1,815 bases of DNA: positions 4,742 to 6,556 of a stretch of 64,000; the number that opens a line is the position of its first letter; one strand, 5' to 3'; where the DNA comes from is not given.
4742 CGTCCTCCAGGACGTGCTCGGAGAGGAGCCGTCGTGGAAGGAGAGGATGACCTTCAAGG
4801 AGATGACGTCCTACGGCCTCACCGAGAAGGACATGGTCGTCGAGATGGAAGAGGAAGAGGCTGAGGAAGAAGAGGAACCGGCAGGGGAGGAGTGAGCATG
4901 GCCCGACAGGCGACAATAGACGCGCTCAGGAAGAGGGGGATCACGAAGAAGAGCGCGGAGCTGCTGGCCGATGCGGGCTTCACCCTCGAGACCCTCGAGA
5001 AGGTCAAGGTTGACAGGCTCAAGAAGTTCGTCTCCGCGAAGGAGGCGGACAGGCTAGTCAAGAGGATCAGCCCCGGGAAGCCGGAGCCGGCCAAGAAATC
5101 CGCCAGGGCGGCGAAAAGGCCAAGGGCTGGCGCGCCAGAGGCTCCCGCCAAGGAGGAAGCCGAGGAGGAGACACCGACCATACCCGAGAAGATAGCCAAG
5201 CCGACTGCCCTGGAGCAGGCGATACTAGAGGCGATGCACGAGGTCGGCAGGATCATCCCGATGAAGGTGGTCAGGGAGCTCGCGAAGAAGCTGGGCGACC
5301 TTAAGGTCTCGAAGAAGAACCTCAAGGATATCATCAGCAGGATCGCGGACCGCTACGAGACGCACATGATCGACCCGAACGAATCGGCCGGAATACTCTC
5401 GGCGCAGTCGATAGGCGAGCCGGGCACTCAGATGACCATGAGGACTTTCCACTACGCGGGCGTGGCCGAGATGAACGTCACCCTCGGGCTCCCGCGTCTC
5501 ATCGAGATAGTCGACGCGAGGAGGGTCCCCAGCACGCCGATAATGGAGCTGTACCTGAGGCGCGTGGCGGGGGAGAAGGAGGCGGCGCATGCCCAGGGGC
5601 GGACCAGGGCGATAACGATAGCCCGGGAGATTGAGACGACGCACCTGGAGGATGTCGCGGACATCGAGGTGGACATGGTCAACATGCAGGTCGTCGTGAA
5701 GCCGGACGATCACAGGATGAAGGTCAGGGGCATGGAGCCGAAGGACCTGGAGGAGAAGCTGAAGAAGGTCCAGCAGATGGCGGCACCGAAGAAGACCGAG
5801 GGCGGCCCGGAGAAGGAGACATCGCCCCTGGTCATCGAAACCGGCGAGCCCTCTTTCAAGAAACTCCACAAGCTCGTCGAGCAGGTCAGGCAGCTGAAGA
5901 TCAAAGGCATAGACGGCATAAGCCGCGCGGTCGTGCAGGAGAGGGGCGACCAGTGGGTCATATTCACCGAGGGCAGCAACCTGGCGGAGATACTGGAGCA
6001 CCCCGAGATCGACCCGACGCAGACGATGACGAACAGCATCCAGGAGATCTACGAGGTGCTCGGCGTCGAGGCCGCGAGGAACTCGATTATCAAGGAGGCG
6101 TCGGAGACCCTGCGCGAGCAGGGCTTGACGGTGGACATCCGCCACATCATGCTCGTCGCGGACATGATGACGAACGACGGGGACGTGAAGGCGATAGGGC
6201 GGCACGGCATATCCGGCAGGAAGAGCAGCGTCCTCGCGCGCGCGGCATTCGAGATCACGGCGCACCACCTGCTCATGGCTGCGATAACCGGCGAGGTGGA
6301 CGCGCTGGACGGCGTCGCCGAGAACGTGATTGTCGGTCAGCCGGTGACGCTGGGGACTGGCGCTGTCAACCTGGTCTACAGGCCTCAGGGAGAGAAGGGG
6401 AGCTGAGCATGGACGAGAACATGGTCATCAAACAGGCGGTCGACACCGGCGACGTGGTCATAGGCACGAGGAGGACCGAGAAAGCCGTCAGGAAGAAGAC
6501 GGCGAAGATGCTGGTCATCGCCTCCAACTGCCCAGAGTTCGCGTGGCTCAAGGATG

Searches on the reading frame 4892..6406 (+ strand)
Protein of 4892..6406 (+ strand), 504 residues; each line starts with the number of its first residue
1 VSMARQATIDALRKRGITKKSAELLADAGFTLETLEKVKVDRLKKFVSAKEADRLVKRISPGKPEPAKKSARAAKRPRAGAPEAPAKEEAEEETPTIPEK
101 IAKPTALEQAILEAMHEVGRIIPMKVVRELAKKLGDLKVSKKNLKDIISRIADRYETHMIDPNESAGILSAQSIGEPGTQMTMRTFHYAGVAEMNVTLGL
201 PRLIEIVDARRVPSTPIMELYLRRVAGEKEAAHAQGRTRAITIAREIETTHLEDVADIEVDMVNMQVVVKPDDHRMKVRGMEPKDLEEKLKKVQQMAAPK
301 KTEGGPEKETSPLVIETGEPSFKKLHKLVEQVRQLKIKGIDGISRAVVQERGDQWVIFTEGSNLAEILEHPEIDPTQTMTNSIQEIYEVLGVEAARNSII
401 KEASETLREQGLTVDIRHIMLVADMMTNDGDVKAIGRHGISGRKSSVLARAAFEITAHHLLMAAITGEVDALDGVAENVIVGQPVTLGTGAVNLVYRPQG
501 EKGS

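Call 40: search_protein_families(library=pfam, proteins=[window:4892-6406:+])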
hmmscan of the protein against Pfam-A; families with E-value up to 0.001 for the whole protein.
window:4892-6406:+ (504 aa): 1 family
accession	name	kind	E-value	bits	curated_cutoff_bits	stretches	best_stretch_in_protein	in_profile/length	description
PF04998.22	RNA_pol_Rpb1_5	-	2.8e-52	178.2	28.5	1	128-446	33-265/267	RNA polymerase Rpb1, domain 5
